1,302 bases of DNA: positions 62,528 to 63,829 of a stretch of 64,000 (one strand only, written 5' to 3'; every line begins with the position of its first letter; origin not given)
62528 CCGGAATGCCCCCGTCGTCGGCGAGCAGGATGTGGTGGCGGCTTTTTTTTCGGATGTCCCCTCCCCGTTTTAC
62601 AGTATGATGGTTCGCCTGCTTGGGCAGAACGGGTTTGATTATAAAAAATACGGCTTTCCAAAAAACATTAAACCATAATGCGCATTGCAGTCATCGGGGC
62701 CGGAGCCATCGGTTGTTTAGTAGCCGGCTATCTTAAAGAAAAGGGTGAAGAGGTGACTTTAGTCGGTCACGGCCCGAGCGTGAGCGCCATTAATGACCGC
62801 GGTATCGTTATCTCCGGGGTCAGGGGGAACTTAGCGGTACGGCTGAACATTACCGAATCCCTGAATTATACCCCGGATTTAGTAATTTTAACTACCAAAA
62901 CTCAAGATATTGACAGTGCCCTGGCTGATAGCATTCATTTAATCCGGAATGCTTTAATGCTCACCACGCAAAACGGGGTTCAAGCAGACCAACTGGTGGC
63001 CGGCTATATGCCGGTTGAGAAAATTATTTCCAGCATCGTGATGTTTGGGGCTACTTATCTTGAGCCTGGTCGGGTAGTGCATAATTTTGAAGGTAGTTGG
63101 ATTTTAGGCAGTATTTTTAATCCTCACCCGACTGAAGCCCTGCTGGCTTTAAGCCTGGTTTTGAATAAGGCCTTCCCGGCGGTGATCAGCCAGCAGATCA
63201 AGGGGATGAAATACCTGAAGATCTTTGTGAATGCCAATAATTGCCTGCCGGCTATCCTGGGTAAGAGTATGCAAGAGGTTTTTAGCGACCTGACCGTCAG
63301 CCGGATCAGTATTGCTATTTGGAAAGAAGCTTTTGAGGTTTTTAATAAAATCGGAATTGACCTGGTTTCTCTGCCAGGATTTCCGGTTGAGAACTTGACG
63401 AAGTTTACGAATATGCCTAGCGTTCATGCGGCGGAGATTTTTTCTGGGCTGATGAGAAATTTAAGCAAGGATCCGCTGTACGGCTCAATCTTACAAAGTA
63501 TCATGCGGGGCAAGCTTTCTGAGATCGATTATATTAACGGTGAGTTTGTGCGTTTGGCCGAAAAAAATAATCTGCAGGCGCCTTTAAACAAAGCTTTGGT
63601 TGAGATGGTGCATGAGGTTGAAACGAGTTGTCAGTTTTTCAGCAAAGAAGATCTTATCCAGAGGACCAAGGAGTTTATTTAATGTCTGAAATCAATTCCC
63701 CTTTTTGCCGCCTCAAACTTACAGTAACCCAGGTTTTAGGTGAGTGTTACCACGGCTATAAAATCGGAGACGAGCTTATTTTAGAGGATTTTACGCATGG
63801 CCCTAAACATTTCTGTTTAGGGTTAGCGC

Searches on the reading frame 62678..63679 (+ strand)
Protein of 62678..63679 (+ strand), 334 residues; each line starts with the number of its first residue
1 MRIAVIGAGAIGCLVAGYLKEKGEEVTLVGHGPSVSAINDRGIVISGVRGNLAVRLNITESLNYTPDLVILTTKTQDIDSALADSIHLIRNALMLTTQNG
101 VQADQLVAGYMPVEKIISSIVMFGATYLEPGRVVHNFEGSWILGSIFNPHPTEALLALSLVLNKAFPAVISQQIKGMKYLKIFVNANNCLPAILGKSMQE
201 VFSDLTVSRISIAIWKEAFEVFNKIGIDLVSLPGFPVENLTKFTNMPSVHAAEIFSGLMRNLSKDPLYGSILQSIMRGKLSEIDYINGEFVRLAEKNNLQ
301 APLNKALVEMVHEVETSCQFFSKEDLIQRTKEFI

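Call 85: search_protein_families(library=pfam, proteins=[window:62678-63679:+], max_evalue=0.0001)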
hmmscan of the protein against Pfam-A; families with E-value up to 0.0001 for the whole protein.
window:62678-63679:+ (334 aa): 3 families
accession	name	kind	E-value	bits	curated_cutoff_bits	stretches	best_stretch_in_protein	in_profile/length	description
PF02558.23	ApbA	-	1.3e-30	106.5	22.2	1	3-145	1-147/150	Ketopantoate reductase PanE/ApbA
PF08546.17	ApbA_C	-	2.5e-18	67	22.7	1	174-315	2-125/125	Ketopantoate reductase PanE/ApbA C terminal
PF00070.33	Pyr_redox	-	4.9e-06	27.4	22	1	2-39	1-38/82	Pyridine nucleotide-disulphide oxidoreductase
